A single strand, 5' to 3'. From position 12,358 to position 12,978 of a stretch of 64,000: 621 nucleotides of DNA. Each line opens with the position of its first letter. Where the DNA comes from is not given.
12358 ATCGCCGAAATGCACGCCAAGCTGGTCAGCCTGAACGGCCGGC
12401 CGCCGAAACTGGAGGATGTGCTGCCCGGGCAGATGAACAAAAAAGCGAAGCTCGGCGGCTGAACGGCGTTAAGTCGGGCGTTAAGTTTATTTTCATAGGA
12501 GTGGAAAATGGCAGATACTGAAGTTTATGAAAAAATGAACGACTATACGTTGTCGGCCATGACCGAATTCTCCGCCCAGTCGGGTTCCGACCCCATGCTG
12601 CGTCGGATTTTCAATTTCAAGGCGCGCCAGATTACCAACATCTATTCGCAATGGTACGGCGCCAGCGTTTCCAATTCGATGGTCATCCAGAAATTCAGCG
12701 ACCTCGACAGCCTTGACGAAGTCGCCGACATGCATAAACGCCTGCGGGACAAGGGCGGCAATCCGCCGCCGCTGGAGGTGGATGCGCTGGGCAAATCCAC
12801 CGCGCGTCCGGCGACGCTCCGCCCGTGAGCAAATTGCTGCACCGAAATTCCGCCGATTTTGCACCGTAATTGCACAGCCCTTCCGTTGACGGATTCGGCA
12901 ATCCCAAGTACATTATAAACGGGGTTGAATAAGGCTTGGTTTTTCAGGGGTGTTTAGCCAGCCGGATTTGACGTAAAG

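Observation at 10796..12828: J-domain protein operon carrying two more members of the small-protein family: candidate Hsp70-linked module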

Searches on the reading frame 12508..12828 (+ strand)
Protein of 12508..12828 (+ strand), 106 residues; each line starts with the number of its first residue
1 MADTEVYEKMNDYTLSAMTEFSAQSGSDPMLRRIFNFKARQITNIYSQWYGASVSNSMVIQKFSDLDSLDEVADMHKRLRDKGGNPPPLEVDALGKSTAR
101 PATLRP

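Call 3: search_protein_families(library=pfam, proteins=[window:12508-12828:+], max_evalue=1)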
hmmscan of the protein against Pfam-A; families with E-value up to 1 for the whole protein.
window:12508-12828:+ (106 aa): 0 families

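Call 8: search_protein_families(library=ncbifam, proteins=[window:12508-12828:+], max_evalue=1)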
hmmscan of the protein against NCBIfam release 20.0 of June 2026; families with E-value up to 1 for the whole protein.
window:12508-12828:+ (106 aa): 1 family
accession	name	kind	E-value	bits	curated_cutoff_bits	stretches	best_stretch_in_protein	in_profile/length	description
NF047911.1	FimbAdhEcpD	equivalog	0.12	10.7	900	1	26-66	334-373/538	fimbrial adhesin EcpD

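Call 11: find_homologous_proteins(query=window:12508-12828:+, max_evalue=0.01)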
Query window:12508-12828:+ (106 aa): 89 proteins with E <= 0.01 among 93 candidates.
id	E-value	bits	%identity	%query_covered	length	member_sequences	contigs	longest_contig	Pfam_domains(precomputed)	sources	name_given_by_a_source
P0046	5.9e-63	227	99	100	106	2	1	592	-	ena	-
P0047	6.0e-52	192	85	100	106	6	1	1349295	-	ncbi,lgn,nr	ncbi:MAG: hypothetical protein PSY14_10865 [bacterium]|nr:hypothetical protein [bacterium]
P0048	1.5e-51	190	81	100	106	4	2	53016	-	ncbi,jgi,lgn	jgi:hypothetical protein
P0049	6.7e-51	188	83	100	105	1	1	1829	-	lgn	-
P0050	4.6e-50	186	82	100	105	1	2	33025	-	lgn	-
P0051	3.5e-49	183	80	100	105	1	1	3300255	-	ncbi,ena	-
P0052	3.7e-49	183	80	100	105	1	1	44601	-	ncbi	-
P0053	9.0e-48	178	77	100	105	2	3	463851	-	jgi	jgi:hypothetical protein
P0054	3.4e-46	173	76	100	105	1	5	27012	-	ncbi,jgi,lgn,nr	ncbi:MAG: hypothetical protein IT560_09185 [Alphaproteobacteria bacterium]|jgi:hypothetical protein|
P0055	1.9e-45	171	85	92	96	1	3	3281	-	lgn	-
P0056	3.2e-44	167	74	100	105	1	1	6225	-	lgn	-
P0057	6.6e-34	134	64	96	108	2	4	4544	-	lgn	-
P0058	1.0e-33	133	59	100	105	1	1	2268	-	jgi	-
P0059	1.5e-33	133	68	82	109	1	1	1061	-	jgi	jgi:hypothetical protein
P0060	1.9e-33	132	63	95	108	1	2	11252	-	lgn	-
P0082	4.0e-30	122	63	82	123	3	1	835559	-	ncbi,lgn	ncbi:MAG: hypothetical protein ACK4PK_05450 [Alphaproteobacteria bacterium]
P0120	2.6e-26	109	59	81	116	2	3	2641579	-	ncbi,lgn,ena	-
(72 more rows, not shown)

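Call 29: predict_structure(alignment_id=A3)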
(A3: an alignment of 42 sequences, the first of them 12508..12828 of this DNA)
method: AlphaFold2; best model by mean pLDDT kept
length: 106 residues; sequences in the alignment: 42
mean_pLDDT: 80.8   pTM: 0.68
mean pLDDT of the five models: 80.8, 78.6, 77.9, 76.9, 76.4
residues with pLDDT >= 90: 51; 70-90: 31; 50-70: 13; < 50: 11
segments of 3 or more residues with pLDDT < 50: 94-99, 103-105
pLDDT, mean of each block of 10 residues (from residue 1): 77 93 73 93 89 84 87 92 89 48 50
secondary structure, 60 per line:
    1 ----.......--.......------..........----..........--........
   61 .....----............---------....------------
elements in order: E5-11 E14-20 E27-36 E41-50 E53-62 H70-81 H91-94

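Call 35: fold_search(model_id=the predicted structure, library=pdb)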
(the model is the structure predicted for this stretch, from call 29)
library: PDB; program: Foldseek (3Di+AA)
matches with E <= 10: 826; with E <= 0.001: 0
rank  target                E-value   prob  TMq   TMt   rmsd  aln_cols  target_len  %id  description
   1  3esi_A                1.1e-01  0.92  0.35  0.31   9.3       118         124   13  Crystal structure of an uncharacterized protein from Erwinia carotovora subsp. atroseptica. Northeast Structural Genom (released 2008-10-21)
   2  7wzg_C                1.3e-01  0.99  0.41  0.20   7.8        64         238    9  Cypemycin N-terminal methyltransferase CypM (released 2023-02-22)
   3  7wzg_A                1.3e-01  0.99  0.41  0.20   7.8        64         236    9  Cypemycin N-terminal methyltransferase CypM (released 2023-02-22)
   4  7wzg_D                1.5e-01  0.97  0.40  0.20   7.8        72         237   10  Cypemycin N-terminal methyltransferase CypM (released 2023-02-22)
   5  1g4u_S                1.8e-01  0.18  0.19  0.07  13.5        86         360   14  CRYSTAL STRUCTURE OF THE SALMONELLA TYROSINE PHOSPHATASE AND GTPASE ACTIVATING PROTEIN SPTP BOUND TO RAC1 (released 2001-01-24)
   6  4hgy_B                2.1e-01  0.99  0.42  0.21   6.6        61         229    8  Structure of the CcbJ Methyltransferase from Streptomyces caelestis (released 2013-10-30)
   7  1yqf_A                2.1e-01  0.85  0.39  0.24  11.7       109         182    9  Hypothetical protein from leishmania major unknown function sequence homologue to human p32 protein (released 2005-02-22)
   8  4hgz_B                2.5e-01  0.99  0.42  0.21   6.5        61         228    8  Structure of the CcbJ Methyltransferase from Streptomyces caelestis (released 2013-10-30)
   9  4e81_B                2.6e-01  0.16  0.25  0.14  13.6       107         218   11  Crystal structure of the substrate binding domain of E.coli DnaK in complex with a short apidaecin peptide (released 2012-05-30)
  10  4hgy_C                2.8e-01  0.98  0.41  0.20   6.7        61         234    8  Structure of the CcbJ Methyltransferase from Streptomyces caelestis (released 2013-10-30)
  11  6zgp_F                2.8e-01  0.38  0.28  0.10  15.2        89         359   11  Crystal structure of the quaternary ammonium Rieske monooxygenase CntA in complex with inhibitor MMV12 (MMV020670) (released 2020-11-18)
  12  7wzg_B                2.9e-01  0.98  0.41  0.19   7.8        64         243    9  Cypemycin N-terminal methyltransferase CypM (released 2023-02-22)
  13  2gjt_B                2.9e-01  0.11  0.16  0.09  13.6        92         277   11  Crystal structure of the human receptor phosphatase PTPRO (released 2006-05-02)
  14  4hgy_E                3.1e-01  0.98  0.41  0.20   6.6        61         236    8  Structure of the CcbJ Methyltransferase from Streptomyces caelestis (released 2013-10-30)
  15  3dpp_B                3.1e-01  0.41  0.32  0.19   8.8       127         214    9  Crystal structure of the substrate binding domain of E. coli DnaK in complex with a long pyrrhocoricin-derived inhibit (released 2009-03-10)
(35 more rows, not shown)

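Call 39: find_encoding_contigs(protein=P0120, flank=8000, max_places=2)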
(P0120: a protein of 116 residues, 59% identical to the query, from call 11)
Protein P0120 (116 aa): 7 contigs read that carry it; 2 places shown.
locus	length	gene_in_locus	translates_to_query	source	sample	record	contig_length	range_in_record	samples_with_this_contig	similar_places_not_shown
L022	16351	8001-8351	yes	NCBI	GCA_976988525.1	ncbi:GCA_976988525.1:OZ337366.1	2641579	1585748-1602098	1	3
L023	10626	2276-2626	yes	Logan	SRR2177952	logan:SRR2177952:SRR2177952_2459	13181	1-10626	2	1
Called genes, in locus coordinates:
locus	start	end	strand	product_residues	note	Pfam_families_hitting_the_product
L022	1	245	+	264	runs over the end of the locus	PF13085:Fer2_3, PF13183:Fer4_8, PF13237:Fer4_10 (weak), PF13534:Fer4_17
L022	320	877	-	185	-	-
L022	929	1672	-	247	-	-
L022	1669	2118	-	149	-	-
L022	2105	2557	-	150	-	-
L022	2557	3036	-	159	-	-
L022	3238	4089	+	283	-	PF01048:PNP_UDP_1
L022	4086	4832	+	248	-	PF01510:Amidase_2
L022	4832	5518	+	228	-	PF01510:Amidase_2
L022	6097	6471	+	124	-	-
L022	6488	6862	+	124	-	-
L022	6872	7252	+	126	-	-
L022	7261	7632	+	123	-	-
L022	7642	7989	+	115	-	-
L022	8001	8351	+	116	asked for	-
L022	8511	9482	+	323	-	PF01795:Methyltransf_5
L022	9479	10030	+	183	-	-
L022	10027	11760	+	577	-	PF03717:PBP_dimer, PF00905:Transpeptidase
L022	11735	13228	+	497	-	PF01225:Mur_ligase (weak), PF08245:Mur_ligase_M, PF02875:Mur_ligase_C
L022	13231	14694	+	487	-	PF01225:Mur_ligase, PF08245:Mur_ligase_M, PF02875:Mur_ligase_C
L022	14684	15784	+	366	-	PF00953:Glycos_transf_4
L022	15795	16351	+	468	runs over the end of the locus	PF21799:MurD-like_N (weak), PF08245:Mur_ligase_M, PF02875:Mur_ligase_C (weak)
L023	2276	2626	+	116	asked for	-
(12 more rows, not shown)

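Call 40: find_encoding_contigs(protein=P0082, flank=8000, max_places=2)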
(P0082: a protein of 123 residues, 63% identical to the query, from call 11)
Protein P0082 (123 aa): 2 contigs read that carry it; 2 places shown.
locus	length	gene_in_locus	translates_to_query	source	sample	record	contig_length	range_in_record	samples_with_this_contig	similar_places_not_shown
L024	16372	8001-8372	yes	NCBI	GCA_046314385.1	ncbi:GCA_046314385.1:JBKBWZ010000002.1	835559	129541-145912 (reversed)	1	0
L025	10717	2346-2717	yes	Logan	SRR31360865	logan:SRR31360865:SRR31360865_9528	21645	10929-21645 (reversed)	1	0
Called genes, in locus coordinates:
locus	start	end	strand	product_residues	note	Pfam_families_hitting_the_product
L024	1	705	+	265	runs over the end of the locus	PF13085:Fer2_3, PF13183:Fer4_8, PF13237:Fer4_10 (weak), PF13534:Fer4_17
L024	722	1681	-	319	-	PF12796:Ank_2, PF13637:Ank_4, PF13857:Ank_5, PF12796:Ank_2, PF12796:Ank_2, PF13637:Ank_4, PF13857:Ank_5, PF00023:Ank, +6 more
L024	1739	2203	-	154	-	-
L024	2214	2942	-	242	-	-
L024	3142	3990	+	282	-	PF01048:PNP_UDP_1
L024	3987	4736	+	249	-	PF01510:Amidase_2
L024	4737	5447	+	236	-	PF01510:Amidase_2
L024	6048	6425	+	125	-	-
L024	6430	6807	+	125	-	-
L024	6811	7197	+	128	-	-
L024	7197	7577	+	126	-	-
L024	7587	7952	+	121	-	-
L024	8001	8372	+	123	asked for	-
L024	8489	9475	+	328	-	PF01795:Methyltransf_5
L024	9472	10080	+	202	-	-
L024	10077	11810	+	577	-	PF03717:PBP_dimer, PF00905:Transpeptidase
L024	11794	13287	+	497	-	PF01225:Mur_ligase (weak), PF08245:Mur_ligase_M, PF02875:Mur_ligase_C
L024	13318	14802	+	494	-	PF01225:Mur_ligase, PF08245:Mur_ligase_M, PF02875:Mur_ligase_C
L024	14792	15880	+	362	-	PF00953:Glycos_transf_4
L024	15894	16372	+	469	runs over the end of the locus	PF21799:MurD-like_N (faint), PF08245:Mur_ligase_M, PF02875:Mur_ligase_C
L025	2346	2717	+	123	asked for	-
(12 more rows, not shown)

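Call 42: find_homologous_proteins(query=A3, max_evalue=0.001)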
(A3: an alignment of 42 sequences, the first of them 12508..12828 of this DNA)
Query A3 (42 sequences) (106 aa, profile of the alignment): 338 proteins with E <= 0.001 among 1911 candidates; the best 120 are listed.
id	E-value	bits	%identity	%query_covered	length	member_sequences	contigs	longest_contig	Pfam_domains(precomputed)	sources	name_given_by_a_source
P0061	3.9e-48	180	66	84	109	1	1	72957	-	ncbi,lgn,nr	ncbi:MAG: hypothetical protein EPN97_05115 [Alphaproteobacteria bacterium]|nr:MAG: hypothetical prot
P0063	2.3e-47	177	64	89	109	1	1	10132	-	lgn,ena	-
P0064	5.0e-47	176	69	82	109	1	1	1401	-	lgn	-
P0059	5.8e-47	176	68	82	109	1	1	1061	-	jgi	jgi:hypothetical protein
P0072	1.1e-46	175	63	84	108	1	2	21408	-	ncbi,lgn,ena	ncbi:MAG: hypothetical protein ACAH83_01650 [Alphaproteobacteria bacterium]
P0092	1.3e-46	175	64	80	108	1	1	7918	-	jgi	jgi:hypothetical protein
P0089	1.4e-46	175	62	84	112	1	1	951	-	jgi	jgi:hypothetical protein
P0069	1.4e-46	175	60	92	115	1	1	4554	-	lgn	-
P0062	1.8e-46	174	60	94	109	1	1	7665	-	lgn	-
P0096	2.0e-46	174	59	92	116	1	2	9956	-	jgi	jgi:hypothetical protein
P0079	3.3e-46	173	59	92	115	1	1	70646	-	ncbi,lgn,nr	ncbi:MAG: hypothetical protein Q8K65_10555 [Alphaproteobacteria bacterium]|nr:hypothetical protein [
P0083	3.8e-46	173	64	80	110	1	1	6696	-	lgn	-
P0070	4.5e-46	173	64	84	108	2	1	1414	-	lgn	-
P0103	4.8e-46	173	59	92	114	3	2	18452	-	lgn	-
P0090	6.7e-46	172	61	84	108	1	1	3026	-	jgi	jgi:hypothetical protein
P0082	2.9e-45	170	63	82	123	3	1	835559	-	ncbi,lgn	ncbi:MAG: hypothetical protein ACK4PK_05450 [Alphaproteobacteria bacterium]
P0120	1.8e-43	165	59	81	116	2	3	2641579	-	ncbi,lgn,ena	-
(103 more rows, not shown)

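Call 45: search_protein_families(library=padloc, proteins=[window:12508-12828:+], max_evalue=1)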
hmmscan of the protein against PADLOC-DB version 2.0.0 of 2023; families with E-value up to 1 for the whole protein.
window:12508-12828:+ (106 aa): 0 families

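Call 52: search_protein_representatives(alignment_id=A4)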
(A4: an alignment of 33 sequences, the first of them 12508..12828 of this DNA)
Query: 33 sequences, 108 profile positions. Proteins with E-value up to 0.001 (for the whole library): 387; up to 1e-10: 118; up to 1e-30: 6. The best 150 are listed.
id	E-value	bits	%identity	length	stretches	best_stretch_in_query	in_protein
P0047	3.1e-42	159.0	-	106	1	1-105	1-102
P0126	2.4e-39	149.7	-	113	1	4-101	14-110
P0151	3.4e-36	139.6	-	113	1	4-104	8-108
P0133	1.6e-32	127.8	-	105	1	4-106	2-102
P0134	2.5e-32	127.2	-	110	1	1-100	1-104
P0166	8.3e-31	122.3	-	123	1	4-99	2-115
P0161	8.2e-30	119.0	-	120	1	2-98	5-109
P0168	1.1e-27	112.2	-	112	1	1-101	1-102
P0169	6.5e-26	106.5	-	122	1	6-100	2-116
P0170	8.3e-26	106.2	-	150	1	7-93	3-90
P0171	2.0e-24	101.7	-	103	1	14-102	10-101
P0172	2.5e-24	101.4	-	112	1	5-99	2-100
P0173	6.4e-24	100.1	-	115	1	5-96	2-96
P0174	3.3e-23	97.8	-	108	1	12-95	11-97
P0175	2.1e-22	95.2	-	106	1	1-94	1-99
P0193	9.6e-19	83.4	-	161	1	6-89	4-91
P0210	2.0e-16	76.0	-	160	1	7-81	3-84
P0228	7.6e-15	70.9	-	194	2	4-97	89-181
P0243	6.6e-14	67.9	-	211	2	20-93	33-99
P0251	3.3e-13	65.6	-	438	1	9-93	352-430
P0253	7.0e-13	64.6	-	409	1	8-93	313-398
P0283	2.9e-10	56.2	-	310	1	4-91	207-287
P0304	1.4e-08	50.7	-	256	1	7-100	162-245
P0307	2.7e-08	49.8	-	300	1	5-92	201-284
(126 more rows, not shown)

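Call 54: list_cluster_members(proteins=[P0251, P0253, P0283, P0304, P0307, P0228, P0243, P0193, P0170, P0168])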
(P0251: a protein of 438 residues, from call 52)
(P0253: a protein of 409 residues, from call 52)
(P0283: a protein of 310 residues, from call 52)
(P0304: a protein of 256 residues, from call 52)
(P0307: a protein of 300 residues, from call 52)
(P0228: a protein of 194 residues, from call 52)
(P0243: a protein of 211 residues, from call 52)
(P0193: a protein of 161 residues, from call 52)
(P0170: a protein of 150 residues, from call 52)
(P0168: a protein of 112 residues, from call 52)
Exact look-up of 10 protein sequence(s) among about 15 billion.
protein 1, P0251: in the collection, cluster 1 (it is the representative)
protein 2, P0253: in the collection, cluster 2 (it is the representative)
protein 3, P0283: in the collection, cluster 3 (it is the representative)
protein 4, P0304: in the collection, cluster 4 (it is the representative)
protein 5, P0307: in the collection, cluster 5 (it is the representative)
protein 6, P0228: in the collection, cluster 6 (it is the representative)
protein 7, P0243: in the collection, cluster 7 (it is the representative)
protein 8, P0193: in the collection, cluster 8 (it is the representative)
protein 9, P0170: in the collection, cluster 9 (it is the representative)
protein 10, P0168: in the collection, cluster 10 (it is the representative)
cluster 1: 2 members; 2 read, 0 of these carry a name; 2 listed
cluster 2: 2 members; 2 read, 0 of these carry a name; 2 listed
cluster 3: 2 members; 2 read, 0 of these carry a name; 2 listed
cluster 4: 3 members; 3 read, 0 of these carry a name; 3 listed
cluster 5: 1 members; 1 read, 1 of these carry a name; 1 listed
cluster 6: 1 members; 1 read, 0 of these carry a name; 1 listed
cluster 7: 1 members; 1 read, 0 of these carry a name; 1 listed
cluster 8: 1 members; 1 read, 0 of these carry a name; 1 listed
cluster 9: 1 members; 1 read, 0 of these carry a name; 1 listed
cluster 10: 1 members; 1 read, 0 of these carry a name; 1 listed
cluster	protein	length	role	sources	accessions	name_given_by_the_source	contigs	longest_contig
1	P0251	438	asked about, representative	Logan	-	-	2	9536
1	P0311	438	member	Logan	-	-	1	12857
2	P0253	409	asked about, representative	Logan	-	-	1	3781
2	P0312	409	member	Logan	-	-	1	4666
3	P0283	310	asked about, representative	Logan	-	-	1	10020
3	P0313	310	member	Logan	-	-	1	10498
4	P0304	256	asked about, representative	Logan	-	-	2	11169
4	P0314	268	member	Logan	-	-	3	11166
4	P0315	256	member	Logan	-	-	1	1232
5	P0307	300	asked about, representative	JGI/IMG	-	hypothetical protein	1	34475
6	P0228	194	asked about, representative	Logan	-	-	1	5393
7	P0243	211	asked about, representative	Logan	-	-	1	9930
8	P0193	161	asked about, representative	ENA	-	-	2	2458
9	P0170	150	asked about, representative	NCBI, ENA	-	-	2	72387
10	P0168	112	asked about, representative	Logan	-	-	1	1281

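Call 55: search_protein_families(library=pfam, proteins=[P0251, P0253, P0283, P0304, P0307, P0193, P0170, P0210], max_evalue=0.01)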
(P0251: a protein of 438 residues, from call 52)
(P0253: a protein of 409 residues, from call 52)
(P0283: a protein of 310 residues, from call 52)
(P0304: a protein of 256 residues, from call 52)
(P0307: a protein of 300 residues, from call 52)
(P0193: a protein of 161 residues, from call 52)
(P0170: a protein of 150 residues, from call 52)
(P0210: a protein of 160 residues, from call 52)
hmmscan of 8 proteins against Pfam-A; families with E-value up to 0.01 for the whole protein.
P0251 (438 aa): 7 families
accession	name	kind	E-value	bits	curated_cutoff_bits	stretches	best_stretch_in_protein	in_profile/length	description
PF12796.13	Ank_2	-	4.9e-20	72.3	27.3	2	112-192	3-88/90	Ankyrin repeats (3 copies)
PF13637.12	Ank_4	-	3e-15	56.4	22.7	2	143-183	3-49/50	Ankyrin repeats (many copies)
PF13606.12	Ank_3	-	2.8e-13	49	22.3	0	139-161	4-26/30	Ankyrin repeat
PF13857.12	Ank_5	-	9e-13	48.7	27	1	125-161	1-40/56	Ankyrin repeats (many copies)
PF00023.36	Ank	-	6.7e-10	39.1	21.1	0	139-160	4-25/33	Ankyrin repeat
PF24521.3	Ank_KRIT1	-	5.4e-09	36.4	80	0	109-161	21-70/149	KRIT1 ankyrin-repeats domain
PF22741.1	PTP-NADK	-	0.0025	17.7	27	0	157-197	57-97/163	DSP-PTPase phosphatase fused to NAD+ Kinase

P0253 (409 aa): 5 families
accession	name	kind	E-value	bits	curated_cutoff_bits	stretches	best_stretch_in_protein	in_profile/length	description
PF12796.13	Ank_2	-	4.3e-17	62.9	27.3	2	163-245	4-88/90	Ankyrin repeats (3 copies)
PF13606.12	Ank_3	-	6.5e-09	35.7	22.3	0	189-209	5-25/30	Ankyrin repeat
PF00023.36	Ank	-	1.5e-08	34.9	21.1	0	192-208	8-24/33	Ankyrin repeat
PF13637.12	Ank_4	-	2e-08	34.7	22.7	0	131-175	2-49/50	Ankyrin repeats (many copies)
PF24521.3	Ank_KRIT1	-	2.3e-07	31.1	80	0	125-179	17-69/149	KRIT1 ankyrin-repeats domain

P0283 (310 aa): 6 families
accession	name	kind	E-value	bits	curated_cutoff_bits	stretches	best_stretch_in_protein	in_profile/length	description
PF12796.13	Ank_2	-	1.4e-17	64.4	27.3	2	30-90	30-88/90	Ankyrin repeats (3 copies)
PF00023.36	Ank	-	2.1e-17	62.7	21.1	2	62-90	2-30/33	Ankyrin repeat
PF13637.12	Ank_4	-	2.2e-15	56.8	22.7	2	46-82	14-50/50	Ankyrin repeats (many copies)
PF13857.12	Ank_5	-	1.5e-11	44.8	27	2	49-95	2-49/56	Ankyrin repeats (many copies)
PF13606.12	Ank_3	-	1.1e-05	25.8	22.3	0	62-88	2-28/30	Ankyrin repeat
PF24521.3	Ank_KRIT1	-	6.2e-05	23.2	80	0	32-86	21-70/149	KRIT1 ankyrin-repeats domain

P0304 (256 aa): 6 families
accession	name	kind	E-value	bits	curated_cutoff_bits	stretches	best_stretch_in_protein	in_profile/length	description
PF12796.13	Ank_2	-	9.6e-10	39.3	27.3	1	12-88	1-68/90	Ankyrin repeats (3 copies)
PF00023.36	Ank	-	1.8e-08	34.6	21.1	1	43-72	3-32/33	Ankyrin repeat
PF13637.12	Ank_4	-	1.7e-07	31.8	22.7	1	12-62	1-50/50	Ankyrin repeats (many copies)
PF13606.12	Ank_3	-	0.00015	22.3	22.3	0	44-69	4-29/30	Ankyrin repeat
PF13857.12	Ank_5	-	0.00024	21.8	27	0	28-75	2-49/56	Ankyrin repeats (many copies)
PF23745.1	ANK_LRRK2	-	0.00097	19.4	27.5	0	10-68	33-90/130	LRRK2 ANK repeat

P0307 (300 aa): 0 families

P0193 (161 aa): 0 families

P0170 (150 aa): 0 families

P0210 (160 aa): 0 families

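Call 56: find_encoding_contigs(protein=P0251, flank=8000, max_places=2)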
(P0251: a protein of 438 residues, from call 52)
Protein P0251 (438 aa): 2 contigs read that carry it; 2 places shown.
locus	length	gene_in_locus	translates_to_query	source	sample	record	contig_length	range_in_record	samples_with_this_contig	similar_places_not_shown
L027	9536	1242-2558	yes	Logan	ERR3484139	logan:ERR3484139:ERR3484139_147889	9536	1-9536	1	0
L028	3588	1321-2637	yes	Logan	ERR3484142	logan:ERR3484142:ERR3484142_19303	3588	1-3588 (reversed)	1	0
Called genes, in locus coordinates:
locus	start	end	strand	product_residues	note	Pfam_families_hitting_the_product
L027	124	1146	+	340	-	PF24521:Ank_KRIT1 (weak), PF00023:Ank (faint), PF12796:Ank_2, PF13606:Ank_3 (faint), PF13857:Ank_5 (faint), PF12796:Ank_2, PF13637:Ank_4 (weak), PF12796:Ank_2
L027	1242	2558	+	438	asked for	PF13857:Ank_5 (faint), PF24521:Ank_KRIT1 (faint), PF00023:Ank (faint), PF13606:Ank_3 (faint), PF13637:Ank_4 (faint), PF12796:Ank_2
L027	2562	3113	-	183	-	PF01713:Smr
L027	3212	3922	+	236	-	-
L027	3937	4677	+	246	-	-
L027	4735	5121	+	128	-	-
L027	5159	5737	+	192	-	-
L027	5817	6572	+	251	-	-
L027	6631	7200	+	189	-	-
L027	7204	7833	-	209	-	PF00486:Trans_reg_C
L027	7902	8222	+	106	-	-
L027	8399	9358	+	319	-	-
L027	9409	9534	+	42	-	?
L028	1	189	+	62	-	?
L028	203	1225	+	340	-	PF24521:Ank_KRIT1 (weak), PF00023:Ank (faint), PF12796:Ank_2, PF13606:Ank_3 (faint), PF13857:Ank_5 (faint), PF12796:Ank_2, PF13637:Ank_4 (weak), PF12796:Ank_2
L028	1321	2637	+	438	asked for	PF13857:Ank_5 (faint), PF24521:Ank_KRIT1 (faint), PF00023:Ank (faint), PF13606:Ank_3 (faint), PF13637:Ank_4 (faint), PF12796:Ank_2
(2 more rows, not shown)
